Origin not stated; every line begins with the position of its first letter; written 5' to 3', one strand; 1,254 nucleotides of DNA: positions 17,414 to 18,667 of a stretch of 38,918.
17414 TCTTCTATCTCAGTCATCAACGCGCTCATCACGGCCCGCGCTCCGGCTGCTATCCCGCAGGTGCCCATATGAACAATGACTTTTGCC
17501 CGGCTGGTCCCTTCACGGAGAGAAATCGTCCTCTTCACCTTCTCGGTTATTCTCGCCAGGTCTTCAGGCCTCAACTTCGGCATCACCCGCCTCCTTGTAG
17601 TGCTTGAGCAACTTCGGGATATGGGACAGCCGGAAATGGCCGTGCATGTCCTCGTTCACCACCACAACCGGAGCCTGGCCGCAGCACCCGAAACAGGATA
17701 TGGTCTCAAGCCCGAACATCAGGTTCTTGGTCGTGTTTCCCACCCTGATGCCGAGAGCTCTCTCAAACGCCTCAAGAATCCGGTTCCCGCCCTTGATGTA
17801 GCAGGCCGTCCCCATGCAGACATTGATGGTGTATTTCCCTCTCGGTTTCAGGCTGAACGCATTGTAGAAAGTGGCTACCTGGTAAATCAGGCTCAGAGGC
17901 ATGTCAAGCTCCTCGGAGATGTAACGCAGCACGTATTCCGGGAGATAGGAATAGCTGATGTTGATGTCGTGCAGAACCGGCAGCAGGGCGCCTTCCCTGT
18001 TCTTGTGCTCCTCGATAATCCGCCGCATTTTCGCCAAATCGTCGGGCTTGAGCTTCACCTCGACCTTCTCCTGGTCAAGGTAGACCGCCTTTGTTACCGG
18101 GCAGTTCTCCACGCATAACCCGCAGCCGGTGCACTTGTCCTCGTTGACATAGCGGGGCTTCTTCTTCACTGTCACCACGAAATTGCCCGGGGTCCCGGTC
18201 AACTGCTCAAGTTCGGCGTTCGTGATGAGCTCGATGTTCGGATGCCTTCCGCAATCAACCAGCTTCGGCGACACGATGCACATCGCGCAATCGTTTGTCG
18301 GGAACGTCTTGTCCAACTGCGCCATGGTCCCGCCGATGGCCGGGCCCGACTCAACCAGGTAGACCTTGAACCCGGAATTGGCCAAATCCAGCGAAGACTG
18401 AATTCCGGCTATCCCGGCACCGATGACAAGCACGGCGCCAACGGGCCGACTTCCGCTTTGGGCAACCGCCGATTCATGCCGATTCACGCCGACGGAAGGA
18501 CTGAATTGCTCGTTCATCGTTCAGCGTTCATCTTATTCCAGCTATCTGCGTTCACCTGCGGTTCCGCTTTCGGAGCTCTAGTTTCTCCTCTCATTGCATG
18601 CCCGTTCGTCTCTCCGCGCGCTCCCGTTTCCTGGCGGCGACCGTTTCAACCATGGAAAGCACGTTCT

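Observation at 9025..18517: HdrA flavin domain apparently split between a NuoE fusion and a NuoG-like 2Fe-2S::HdrA fusion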

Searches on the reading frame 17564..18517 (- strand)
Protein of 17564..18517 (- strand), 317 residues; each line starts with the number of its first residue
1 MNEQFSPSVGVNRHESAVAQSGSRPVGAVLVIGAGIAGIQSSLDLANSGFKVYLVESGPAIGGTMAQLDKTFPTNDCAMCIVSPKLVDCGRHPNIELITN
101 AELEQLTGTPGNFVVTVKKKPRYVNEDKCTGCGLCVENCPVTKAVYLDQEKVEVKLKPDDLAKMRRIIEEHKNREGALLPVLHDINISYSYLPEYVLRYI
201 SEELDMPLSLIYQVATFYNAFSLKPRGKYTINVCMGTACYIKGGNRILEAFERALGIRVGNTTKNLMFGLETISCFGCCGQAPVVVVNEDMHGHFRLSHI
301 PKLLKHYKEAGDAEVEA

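Call 4: search_protein_families(library=pfam, proteins=[window:17564-18517:-], max_evalue=0.01)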
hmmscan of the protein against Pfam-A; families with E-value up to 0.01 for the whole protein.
window:17564-18517:- (317 aa): 22 families
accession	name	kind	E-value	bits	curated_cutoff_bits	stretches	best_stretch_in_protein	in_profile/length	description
PF01257.25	2Fe-2S_thioredx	-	3.8e-46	157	24.8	1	165-308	2-145/145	Thioredoxin-like [2Fe-2S] ferredoxin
PF00037.32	Fer4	-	1.4e-07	31.5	21.1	1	123-141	2-20/24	4Fe-4S binding domain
PF14697.11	Fer4_21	-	1.5e-06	28.7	35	1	117-145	29-57/59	4Fe-4S dicluster domain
PF12831.13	FAD_oxidored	-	2.1e-06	27.7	27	1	29-66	2-39/416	FAD dependent oxidoreductase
PF12797.12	Fer4_2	-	3.5e-06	27.1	24.5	1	122-141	3-22/22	4Fe-4S binding domain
PF12837.12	Fer4_6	-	1.2e-05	25.5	25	1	124-141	4-21/24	4Fe-4S binding domain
PF07992.20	Pyr_redox_2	-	2.6e-05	24.3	26.1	1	29-79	3-42/291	Pyridine nucleotide-disulphide oxidoreductase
PF13237.11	Fer4_10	-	3.9e-05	23.9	25.5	1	123-147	3-28/53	4Fe-4S dicluster domain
PF00890.30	FAD_binding_2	-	4.2e-05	23.4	20.4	1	29-66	2-39/414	FAD binding domain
PF01266.30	DAO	-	4.7e-05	23.5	27.9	1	29-64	2-38/353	FAD dependent oxidoreductase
PF13450.12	NAD_binding_8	-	6.1e-05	23.7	21.9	1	31-67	1-37/68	NAD(P)-binding Rossmann-like domain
PF00070.33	Pyr_redox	-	0.00031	21.6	22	0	29-62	2-35/82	Pyridine nucleotide-disulphide oxidoreductase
PF01134.28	GIDA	-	0.00043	19.9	22.1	1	29-66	2-29/391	Glucose inhibited division protein A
PF13183.11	Fer4_8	-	0.00049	21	27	1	127-146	3-22/68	4Fe-4S dicluster domain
PF25160.1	LdpA_Fe-S-bd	-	0.0019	18.3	27.6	1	124-143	23-42/49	LdpA Fe-S cluster-binding domain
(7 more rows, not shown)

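Call 9: find_homologous_proteins(query=window:17564-18517:-, max_evalue=1e-10)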
Query window:17564-18517:- (317 aa): 6838 proteins with E <= 1e-10 among 8000 candidates; the best 120 are listed.
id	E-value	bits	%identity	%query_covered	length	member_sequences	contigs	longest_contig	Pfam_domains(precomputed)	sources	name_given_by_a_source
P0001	1.1e-211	720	99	100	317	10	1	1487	PF14697.12,PF12797.13,PF12837.13,PF00037.33,PF01257.26,PF12831.14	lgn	-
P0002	1.9e-178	611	89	93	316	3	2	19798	PF14697.12,PF01266.31,PF12797.13,PF13450.13,PF00890.31,PF07992.21,PF12837.13,PF00037.33,PF01257.26,PF12831.14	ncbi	-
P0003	5.2e-172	589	86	91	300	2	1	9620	PF14697.12,PF01266.31,PF12797.13,PF13450.13,PF00890.31,PF12837.13,PF00037.33,PF01257.26,PF12831.14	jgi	-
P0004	1.0e-171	588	86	93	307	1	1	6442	PF14697.12,PF01266.31,PF12797.13,PF13450.13,PF07992.21,PF12837.13,PF00037.33,PF01257.26,PF13237.12,PF12831.14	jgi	jgi:NADH:ubiquinone oxidoreductase subunit E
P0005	5.8e-168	576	85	92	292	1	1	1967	PF14697.12,PF01266.31,PF12797.13,PF13450.13,PF00890.31,PF07992.21,PF12837.13,PF00070.34,PF00037.33,PF01257.26,PF12831.14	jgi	jgi:NADH:ubiquinone oxidoreductase subunit E/NAD-dependent dihydropyrimidine dehydrogenase PreA subu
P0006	1.0e-160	552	79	92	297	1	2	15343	PF14697.12,PF01266.31,PF12797.13,PF13450.13,PF00890.31,PF07992.21,PF12837.13,PF00037.33,PF01257.26,PF13237.12,PF12831.14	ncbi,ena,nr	ncbi:NAD(P)H-dependent oxidoreductase subunit E [candidate division WOR-3 bacterium]|nr:NAD(P)H-depe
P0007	7.5e-160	549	76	95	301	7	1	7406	PF14697.12,PF01266.31,PF12797.13,PF13450.13,PF00890.31,PF12837.13,PF00037.33,PF01257.26,PF13237.12,PF12831.14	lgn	-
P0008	2.8e-158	544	76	93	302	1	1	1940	PF12797.13,PF07992.21,PF12837.13,PF00037.33,PF01257.26,PF13237.12,PF12831.14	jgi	-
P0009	9.0e-156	536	77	92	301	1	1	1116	PF13450.13,PF00890.31,PF07992.21,PF00070.34,PF00037.33,PF01257.26,PF12831.14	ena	-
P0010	1.9e-155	535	77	92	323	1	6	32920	PF14697.12,PF12797.13,PF12837.13,PF00037.33,PF01257.26,PF13237.12,PF12831.14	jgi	jgi:NADH:ubiquinone oxidoreductase subunit E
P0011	4.6e-155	534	77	92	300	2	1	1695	PF12797.13,PF13450.13,PF00890.31,PF07992.21,PF00037.33,PF01257.26,PF01134.29,PF12831.14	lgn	-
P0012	6.2e-155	533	76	92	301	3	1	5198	PF13450.13,PF00890.31,PF07992.21,PF00070.34,PF00037.33,PF01257.26,PF12831.14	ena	-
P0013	2.6e-152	525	74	93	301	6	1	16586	PF12797.13,PF07992.21,PF00070.34,PF00037.33,PF01257.26,PF13237.12,PF12831.14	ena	-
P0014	1.0e-149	516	73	93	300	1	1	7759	PF13450.13,PF00890.31,PF07992.21,PF00037.33,PF01257.26,PF12831.14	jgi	jgi:NADH:ubiquinone oxidoreductase subunit E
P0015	1.7e-147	509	74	90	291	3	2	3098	PF01266.31,PF13450.13,PF00890.31,PF07992.21,PF00037.33,PF01257.26,PF12831.14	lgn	-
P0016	8.1e-146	503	72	88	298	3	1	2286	PF13450.13,PF07992.21,PF00037.33,PF01257.26,PF13237.12,PF12831.14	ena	-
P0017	1.3e-141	490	69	92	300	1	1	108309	PF12797.13,PF12837.13,PF00037.33,PF01257.26,PF13237.12,PF12831.14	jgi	-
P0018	1.3e-141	490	69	92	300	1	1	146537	PF12797.13,PF12837.13,PF00037.33,PF01257.26,PF13237.12,PF12831.14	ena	-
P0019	8.1e-141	487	69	94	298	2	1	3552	PF12797.13,PF00037.33,PF01257.26,PF13237.12,PF12831.14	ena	-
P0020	1.5e-139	483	71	93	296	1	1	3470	PF12797.13,PF00890.31,PF00037.33,PF01257.26,PF13237.12,PF12831.14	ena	-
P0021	2.9e-139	482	70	93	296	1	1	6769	PF12797.13,PF13450.13,PF00037.33,PF01257.26,PF13237.12,PF12831.14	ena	-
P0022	6.4e-139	481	69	93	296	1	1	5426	PF01266.31,PF12797.13,PF13450.13,PF00890.31,PF00037.33,PF01257.26,PF13237.12,PF12831.14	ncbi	-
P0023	1.1e-137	477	69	93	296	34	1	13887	PF12797.13,PF00037.33,PF01257.26,PF13237.12,PF12831.14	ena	-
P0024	2.1e-135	469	67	88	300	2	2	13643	PF13450.13,PF07992.21,PF00037.33,PF01257.26,PF12831.14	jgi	jgi:NADH:ubiquinone oxidoreductase subunit E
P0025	4.6e-135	468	67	92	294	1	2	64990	PF12797.13,PF07992.21,PF00070.34,PF00037.33,PF01257.26,PF13237.12,PF12831.14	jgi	-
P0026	2.0e-133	463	67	89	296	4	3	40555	PF01266.31,PF12797.13,PF13450.13,PF00890.31,PF07992.21,PF00070.34,PF00037.33,PF01257.26,PF13237.12,PF01134.29,PF12831.14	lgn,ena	-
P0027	1.5e-132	460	67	92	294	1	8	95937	PF01266.31,PF12797.13,PF13450.13,PF00070.34,PF00037.33,PF01257.26,PF13237.12,PF12831.14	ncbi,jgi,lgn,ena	-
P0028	8.1e-132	457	67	92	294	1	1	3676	PF01266.31,PF12797.13,PF13450.13,PF00070.34,PF00037.33,PF01257.26,PF13237.12,PF12831.14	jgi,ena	-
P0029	4.0e-131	455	65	93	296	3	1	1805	PF12797.13,PF07992.21,PF00070.34,PF00037.33,PF01257.26,PF13237.12,PF01134.29,PF12831.14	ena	-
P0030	8.1e-130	451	62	88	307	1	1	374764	PF14697.12,PF01266.31,PF12797.13,PF13450.13,PF00890.31,PF07992.21,PF12837.13,PF00037.33,PF01257.26,PF13237.12,PF12831.14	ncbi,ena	-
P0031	8.0e-129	448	65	85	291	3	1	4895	PF01266.31,PF12797.13,PF13450.13,PF00890.31,PF07992.21,PF12837.13,PF00037.33,PF01257.26,PF12831.14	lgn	-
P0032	3.7e-128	445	65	89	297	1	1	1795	PF12797.13,PF12837.13,PF00037.33,PF01257.26,PF12831.14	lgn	-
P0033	5.9e-126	438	64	91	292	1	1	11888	PF12797.13,PF12837.13,PF00037.33,PF01257.26,PF13237.12,PF12831.14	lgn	-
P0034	7.2e-126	438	62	86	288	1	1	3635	PF01266.31,PF12797.13,PF13450.13,PF00890.31,PF00037.33,PF03486.21,PF01257.26,PF13237.12,PF12831.14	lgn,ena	-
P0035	1.5e-125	437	61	88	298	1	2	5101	PF01266.31,PF12797.13,PF13450.13,PF00890.31,PF07992.21,PF00037.33,PF01257.26,PF12831.14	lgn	-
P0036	2.2e-125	436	63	91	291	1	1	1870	PF12797.13,PF13450.13,PF00890.31,PF07992.21,PF12837.13,PF00037.33,PF03486.21,PF01257.26,PF12831.14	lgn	-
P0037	2.7e-125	436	61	94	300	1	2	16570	PF13450.13,PF00890.31,PF07992.21,PF00037.33,PF01257.26,PF12831.14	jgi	jgi:NADH:ubiquinone oxidoreductase subunit E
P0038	5.1e-125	435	65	90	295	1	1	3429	PF01266.31,PF12797.13,PF00890.31,PF07992.21,PF12837.13,PF00037.33,PF01257.26,PF13237.12,PF12831.14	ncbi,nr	ncbi:MAG: NAD(P)H-dependent oxidoreductase subunit E [Candidatus Delongbacteria bacterium]|nr:NAD(P)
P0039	5.2e-125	435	61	88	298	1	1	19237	PF14697.12,PF12797.13,PF13450.13,PF00890.31,PF07992.21,PF12837.13,PF00037.33,PF01257.26,PF13237.12,PF12831.14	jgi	-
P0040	5.7e-125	435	64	90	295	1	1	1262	PF12797.13,PF01257.26,PF12831.14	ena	-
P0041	1.4e-124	434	63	85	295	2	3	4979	PF01266.31,PF12797.13,PF13450.13,PF00890.31,PF07992.21,PF12837.13,PF00037.33,PF01257.26,PF13237.12,PF12831.14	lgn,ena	-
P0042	3.1e-124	432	63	90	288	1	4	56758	PF01266.31,PF12797.13,PF13450.13,PF00890.31,PF07992.21,PF00037.33,PF01257.26,PF13237.12,PF12831.14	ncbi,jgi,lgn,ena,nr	ncbi:NADH-quinone oxidoreductase subunit NuoE [bacterium]|nr:NADH-quinone oxidoreductase subunit Nuo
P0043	4.5e-124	432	64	84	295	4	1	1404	PF12797.13,PF13450.13,PF00890.31,PF07992.21,PF12837.13,PF00037.33,PF01257.26,PF13237.12,PF12831.14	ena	-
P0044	5.2e-124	432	64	90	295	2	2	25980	PF12797.13,PF13450.13,PF01257.26,PF13237.12,PF12831.14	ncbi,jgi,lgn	jgi:NADH:ubiquinone oxidoreductase subunit E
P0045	1.0e-123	431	63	84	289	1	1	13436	PF12797.13,PF12837.13,PF00037.33,PF01257.26,PF13459.12,PF13237.12,PF12831.14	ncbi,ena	-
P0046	1.2e-123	431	62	89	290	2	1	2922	PF12797.13,PF12837.13,PF00037.33,PF01257.26,PF13237.12,PF12831.14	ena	-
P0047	3.0e-123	429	62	85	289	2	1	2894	PF14697.12,PF12797.13,PF12837.13,PF00037.33,PF01257.26,PF13237.12,PF12831.14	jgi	-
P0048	5.1e-123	428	61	91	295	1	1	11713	PF12797.13,PF07992.21,PF00037.33,PF01257.26,PF12831.14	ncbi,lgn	-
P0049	6.2e-123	428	61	90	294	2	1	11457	PF12797.13,PF13450.13,PF12837.13,PF00037.33,PF01257.26,PF13237.12,PF12831.14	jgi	jgi:NADH:ubiquinone oxidoreductase subunit E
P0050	8.1e-123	428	62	91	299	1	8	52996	PF01266.31,PF12797.13,PF00890.31,PF12837.13,PF00037.33,PF01257.26,PF13237.12,PF12831.14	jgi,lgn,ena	jgi:NADH:ubiquinone oxidoreductase subunit E/NAD-dependent dihydropyrimidine dehydrogenase PreA subu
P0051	8.6e-123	428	63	90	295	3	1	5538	PF12797.13,PF13450.13,PF01257.26,PF13237.12,PF12831.14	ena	-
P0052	1.1e-122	427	60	88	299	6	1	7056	PF13450.13,PF00037.33,PF01257.26,PF12831.14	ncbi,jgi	jgi:NADH:ubiquinone oxidoreductase subunit E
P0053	1.1e-122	427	63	85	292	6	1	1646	PF12797.13,PF13450.13,PF00890.31,PF07992.21,PF12837.13,PF00037.33,PF01257.26,PF13237.12,PF12831.14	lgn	-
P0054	1.4e-122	427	61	84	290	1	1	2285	PF14697.12,PF12797.13,PF13450.13,PF00890.31,PF07992.21,PF12837.13,PF00037.33,PF01257.26,PF13237.12,PF12831.14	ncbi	-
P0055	1.5e-122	427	62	90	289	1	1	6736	PF01266.31,PF13450.13,PF00890.31,PF07992.21,PF12837.13,PF00037.33,PF01257.26,PF12831.14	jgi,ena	-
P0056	1.5e-122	427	61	91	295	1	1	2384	PF14697.12,PF12797.13,PF07992.21,PF12837.13,PF00037.33,PF01257.26,PF13237.12,PF12831.14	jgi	-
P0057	1.6e-122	427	61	91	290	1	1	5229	PF12797.13,PF13450.13,PF00890.31,PF07992.21,PF12837.13,PF00037.33,PF01257.26,PF13237.12,PF12831.14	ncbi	-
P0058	2.0e-122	426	62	91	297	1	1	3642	PF12797.13,PF00037.33,PF01257.26,PF12831.14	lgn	-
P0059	4.2e-122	425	63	90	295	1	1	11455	PF12797.13,PF13450.13,PF01257.26,PF13237.12,PF12831.14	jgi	jgi:NADH:ubiquinone oxidoreductase subunit E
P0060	7.0e-122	425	63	90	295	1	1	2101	PF12797.13,PF13450.13,PF01257.26,PF13237.12,PF12831.14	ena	-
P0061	8.0e-122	425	63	90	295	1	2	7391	PF12797.13,PF13450.13,PF01257.26,PF13237.12,PF12831.14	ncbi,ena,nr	ncbi:MAG: NAD(P)H-dependent oxidoreductase subunit E [Candidatus Cloacimonetes bacterium]|nr:NAD(P)H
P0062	1.2e-121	424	64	85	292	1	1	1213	PF12797.13,PF13450.13,PF00890.31,PF12837.13,PF00037.33,PF01257.26,PF13237.12,PF12831.14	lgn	-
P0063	1.3e-121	424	63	89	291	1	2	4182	PF12797.13,PF07992.21,PF12837.13,PF00037.33,PF01257.26,PF13237.12,PF12831.14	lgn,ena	-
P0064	1.9e-121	423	61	84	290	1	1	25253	PF14697.12,PF12797.13,PF13450.13,PF07992.21,PF12837.13,PF00037.33,PF01257.26,PF13237.12,PF12831.14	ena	-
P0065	3.0e-121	423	63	91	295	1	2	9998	PF12797.13,PF13450.13,PF01257.26,PF13237.12,PF12831.14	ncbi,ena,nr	ncbi:MAG: NAD(P)H-dependent oxidoreductase subunit E [Candidatus Cloacimonetes bacterium]|nr:NAD(P)H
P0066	5.4e-121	422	60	91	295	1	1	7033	PF14697.12,PF12797.13,PF07992.21,PF12837.13,PF00037.33,PF01257.26,PF13237.12,PF12831.14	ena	-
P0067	5.6e-121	422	62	90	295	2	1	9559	PF12797.13,PF01257.26,PF12831.14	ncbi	-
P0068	6.1e-121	422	62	92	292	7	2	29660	PF01266.31,PF12797.13,PF13450.13,PF12837.13,PF00037.33,PF01257.26,PF13237.12,PF12831.14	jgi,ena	-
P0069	6.1e-121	422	63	89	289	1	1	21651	PF14697.12,PF01266.31,PF12797.13,PF13450.13,PF00890.31,PF07992.21,PF12837.13,PF00037.33,PF01257.26,PF13237.12,PF12831.14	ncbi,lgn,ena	-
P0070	6.6e-121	422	60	91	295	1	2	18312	PF14697.12,PF12797.13,PF07992.21,PF12837.13,PF00037.33,PF01257.26,PF13237.12,PF12831.14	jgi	-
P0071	8.4e-121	421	59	93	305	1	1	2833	PF12797.13,PF13450.13,PF12837.13,PF00037.33,PF01257.26,PF13459.12,PF13237.12,PF12831.14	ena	-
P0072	9.4e-121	421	69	82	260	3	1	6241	PF12797.13,PF00037.33,PF01257.26,PF13237.12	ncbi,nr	ncbi:MAG: NAD(P)H-dependent oxidoreductase subunit E, partial [Candidatus Cloacimonetes bacterium]|n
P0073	1.2e-120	421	62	91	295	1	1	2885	PF12797.13,PF13450.13,PF01257.26,PF13237.12,PF12831.14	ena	-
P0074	1.5e-120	420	60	84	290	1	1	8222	PF14697.12,PF12797.13,PF13450.13,PF07992.21,PF12837.13,PF00070.34,PF00037.33,PF01257.26,PF13237.12,PF12831.14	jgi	-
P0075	2.0e-120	420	70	81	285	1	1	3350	PF07992.21,PF12837.13,PF00070.34,PF01257.26,PF13237.12,PF12831.14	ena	-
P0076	2.4e-120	420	60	85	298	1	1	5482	PF12797.13,PF13450.13,PF00890.31,PF07992.21,PF00037.33,PF01257.26,PF13237.12,PF12831.14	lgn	-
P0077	2.7e-120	420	59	85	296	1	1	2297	PF14697.12,PF12797.13,PF13450.13,PF00890.31,PF07992.21,PF12837.13,PF00037.33,PF01257.26,PF13237.12,PF12831.14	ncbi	-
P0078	3.3e-120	419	61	83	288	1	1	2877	PF07992.21,PF01257.26,PF12831.14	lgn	-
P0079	3.6e-120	419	59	91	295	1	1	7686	PF14697.12,PF12797.13,PF07992.21,PF12837.13,PF00037.33,PF01257.26,PF13237.12,PF12831.14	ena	-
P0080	3.9e-120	419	63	89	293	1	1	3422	PF01266.31,PF12797.13,PF13450.13,PF00890.31,PF07992.21,PF12837.13,PF00070.34,PF00037.33,PF01257.26,PF13237.12,PF12831.14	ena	-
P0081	4.6e-120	419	60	91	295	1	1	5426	PF12797.13,PF13450.13,PF00890.31,PF07992.21,PF12837.13,PF00037.33,PF01257.26,PF13237.12,PF12831.14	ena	-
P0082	5.8e-120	418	61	89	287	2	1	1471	PF13450.13,PF07992.21,PF12837.13,PF00070.34,PF01257.26,PF01134.29,PF12831.14,PF01266.31,PF12797.13,PF00890.31,PF00037.33,PF13237.12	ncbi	-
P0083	7.4e-120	418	61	91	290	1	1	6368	PF14697.12,PF12797.13,PF13450.13,PF07992.21,PF12837.13,PF00037.33,PF01257.26,PF13237.12,PF12831.14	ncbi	-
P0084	9.2e-120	418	59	85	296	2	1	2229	PF14697.12,PF12797.13,PF13450.13,PF07992.21,PF12837.13,PF00037.33,PF01257.26,PF12838.13,PF13237.12,PF12831.14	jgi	-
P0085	1.2e-119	417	59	91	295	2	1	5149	PF12797.13,PF07992.21,PF12837.13,PF00037.33,PF01257.26,PF13237.12,PF12831.14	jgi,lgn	-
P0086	1.4e-119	417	60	89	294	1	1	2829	PF14697.12,PF12797.13,PF12837.13,PF00037.33,PF01257.26,PF13237.12,PF12831.14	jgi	-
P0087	1.6e-119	417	59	85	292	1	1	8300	PF14697.12,PF13450.13,PF00890.31,PF07992.21,PF00070.34,PF00037.33,PF01257.26,PF12831.14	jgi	jgi:NADH:ubiquinone oxidoreductase subunit E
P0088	2.3e-119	416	61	89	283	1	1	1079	PF14697.12,PF01266.31,PF12797.13,PF13450.13,PF00890.31,PF12837.13,PF00037.33,PF01257.26,PF13237.12,PF12831.14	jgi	jgi:heterodisulfide reductase subunit A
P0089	2.9e-119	416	62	90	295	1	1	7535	PF01266.31,PF12797.13,PF13450.13,PF00890.31,PF07992.21,PF00070.34,PF00037.33,PF01257.26,PF13237.12,PF12831.14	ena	-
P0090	4.1e-119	416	58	93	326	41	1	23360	PF14697.12,PF12797.13,PF13450.13,PF07992.21,PF00037.33,PF01257.26,PF12831.14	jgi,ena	-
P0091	4.6e-119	415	60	90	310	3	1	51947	PF14697.12,PF12797.13,PF13450.13,PF07992.21,PF12837.13,PF00037.33,PF01257.26,PF12831.14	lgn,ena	-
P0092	1.3e-118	414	62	91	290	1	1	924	PF14697.12,PF12797.13,PF13450.13,PF07992.21,PF12837.13,PF00037.33,PF01257.26,PF13237.12,PF12831.14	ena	-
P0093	1.5e-118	414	61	89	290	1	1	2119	PF14697.12,PF12797.13,PF12837.13,PF00037.33,PF01257.26,PF13237.12,PF12831.14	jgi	-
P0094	2.3e-118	413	61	85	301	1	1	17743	PF12797.13,PF13450.13,PF00890.31,PF07992.21,PF12837.13,PF00037.33,PF01257.26,PF13237.12,PF12831.14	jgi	jgi:NADH:ubiquinone oxidoreductase subunit E/NAD-dependent dihydropyrimidine dehydrogenase PreA subu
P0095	2.4e-118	413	62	90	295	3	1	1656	PF12797.13,PF13450.13,PF07992.21,PF00070.34,PF00037.33,PF01257.26,PF13237.12,PF12831.14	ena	-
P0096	2.6e-118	413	59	85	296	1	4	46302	PF12797.13,PF13450.13,PF00890.31,PF07992.21,PF12837.13,PF00037.33,PF01257.26,PF12831.14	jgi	jgi:NADH:ubiquinone oxidoreductase subunit E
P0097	2.8e-118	413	59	89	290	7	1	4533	PF14697.12,PF12797.13,PF13450.13,PF07992.21,PF12837.13,PF00037.33,PF01257.26,PF13237.12,PF12831.14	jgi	-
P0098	2.8e-118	413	61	86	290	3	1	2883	PF01266.31,PF00890.31,PF07992.21,PF00070.34,PF01257.26,PF13237.12,PF12831.14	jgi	jgi:NADH:ubiquinone oxidoreductase subunit E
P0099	3.1e-118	413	59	92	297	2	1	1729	PF14697.12,PF12797.13,PF13450.13,PF07992.21,PF12837.13,PF00037.33,PF01257.26,PF13237.12,PF12831.14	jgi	-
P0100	3.6e-118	413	58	87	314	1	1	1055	PF13450.13,PF07992.21,PF12837.13,PF00070.34,PF01257.26,PF01134.29,PF12831.14,PF01266.31,PF12797.13,PF00890.31,PF00037.33,PF13237.12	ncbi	-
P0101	6.5e-118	412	61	89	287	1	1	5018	PF12797.13,PF12837.13,PF00037.33,PF01257.26,PF12838.13,PF13237.12,PF12831.14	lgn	-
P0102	6.7e-118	412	59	91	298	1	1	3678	PF12797.13,PF07992.21,PF12837.13,PF00070.34,PF00037.33,PF01257.26,PF13237.12,PF12831.14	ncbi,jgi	ncbi:MAG: NADH-quinone oxidoreductase subunit NuoE [Planctomycetota bacterium]|jgi:NADH:ubiquinone o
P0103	8.3e-118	411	59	90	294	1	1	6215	PF14697.12,PF12797.13,PF07992.21,PF12837.13,PF00037.33,PF01257.26,PF13237.12,PF12831.14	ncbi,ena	-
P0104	9.0e-118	411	59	90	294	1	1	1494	PF12797.13,PF07992.21,PF12837.13,PF00037.33,PF01257.26,PF13237.12,PF12831.14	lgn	-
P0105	1.3e-117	411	58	85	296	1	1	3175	PF14697.12,PF12797.13,PF13450.13,PF07992.21,PF12837.13,PF00037.33,PF01257.26,PF13237.12,PF12831.14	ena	-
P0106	1.4e-117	411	58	92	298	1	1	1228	PF12797.13,PF07992.21,PF00070.34,PF00037.33,PF01257.26,PF12831.14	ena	-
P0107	1.4e-117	411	61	91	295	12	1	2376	PF12797.13,PF13450.13,PF07992.21,PF00070.34,PF00037.33,PF01257.26,PF13237.12,PF12831.14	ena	-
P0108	1.8e-117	410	60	91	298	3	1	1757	PF07992.21,PF00037.33,PF01257.26,PF12831.14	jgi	-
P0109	2.0e-117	410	61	89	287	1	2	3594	PF12797.13,PF12837.13,PF00037.33,PF01257.26,PF12838.13,PF13237.12,PF12831.14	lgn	-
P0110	2.2e-117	410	58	90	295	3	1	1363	PF14697.12,PF12797.13,PF13450.13,PF07992.21,PF12837.13,PF00037.33,PF01257.26,PF13237.12,PF12831.14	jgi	-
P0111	2.7e-117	410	58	91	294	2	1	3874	PF14697.12,PF12797.13,PF13450.13,PF12837.13,PF00037.33,PF01257.26,PF13237.12,PF12831.14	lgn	-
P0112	3.1e-117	409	59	90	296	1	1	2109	PF14697.12,PF12797.13,PF07992.21,PF12837.13,PF00037.33,PF01257.26,PF13237.12,PF12831.14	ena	-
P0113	4.0e-117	409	58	91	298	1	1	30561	PF12797.13,PF07992.21,PF12837.13,PF00070.34,PF00037.33,PF01257.26,PF12838.13,PF13237.12,PF12831.14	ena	-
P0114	4.3e-117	409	59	92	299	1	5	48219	PF12797.13,PF13450.13,PF07992.21,PF00037.33,PF01257.26,PF12831.14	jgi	-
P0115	4.3e-117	409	58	90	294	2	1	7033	PF12797.13,PF13450.13,PF00890.31,PF07992.21,PF12837.13,PF00070.34,PF00037.33,PF01257.26,PF13237.12,PF12831.14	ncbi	-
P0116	4.5e-117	409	61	90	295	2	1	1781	PF12797.13,PF13450.13,PF12837.13,PF00037.33,PF01257.26,PF13237.12,PF12831.14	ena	-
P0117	5.5e-117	409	59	85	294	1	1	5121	PF12797.13,PF12837.13,PF00037.33,PF01257.26,PF13237.12,PF12831.14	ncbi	-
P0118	5.7e-117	409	60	85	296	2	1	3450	PF01266.31,PF12797.13,PF13450.13,PF00890.31,PF07992.21,PF12837.13,PF00037.33,PF01257.26,PF13237.12,PF12831.14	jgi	jgi:NADH:ubiquinone oxidoreductase subunit E/NAD-dependent dihydropyrimidine dehydrogenase PreA subu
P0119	7.6e-117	408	59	91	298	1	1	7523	PF12797.13,PF07992.21,PF12837.13,PF00070.34,PF00037.33,PF01257.26,PF13237.12,PF12831.14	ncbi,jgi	ncbi:MAG: NADH-quinone oxidoreductase subunit NuoE [Planctomycetota bacterium]|jgi:NADH:ubiquinone o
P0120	7.7e-117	408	57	93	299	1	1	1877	PF12797.13,PF13450.13,PF07992.21,PF12837.13,PF00037.33,PF01257.26,PF13237.12,PF12831.14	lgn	-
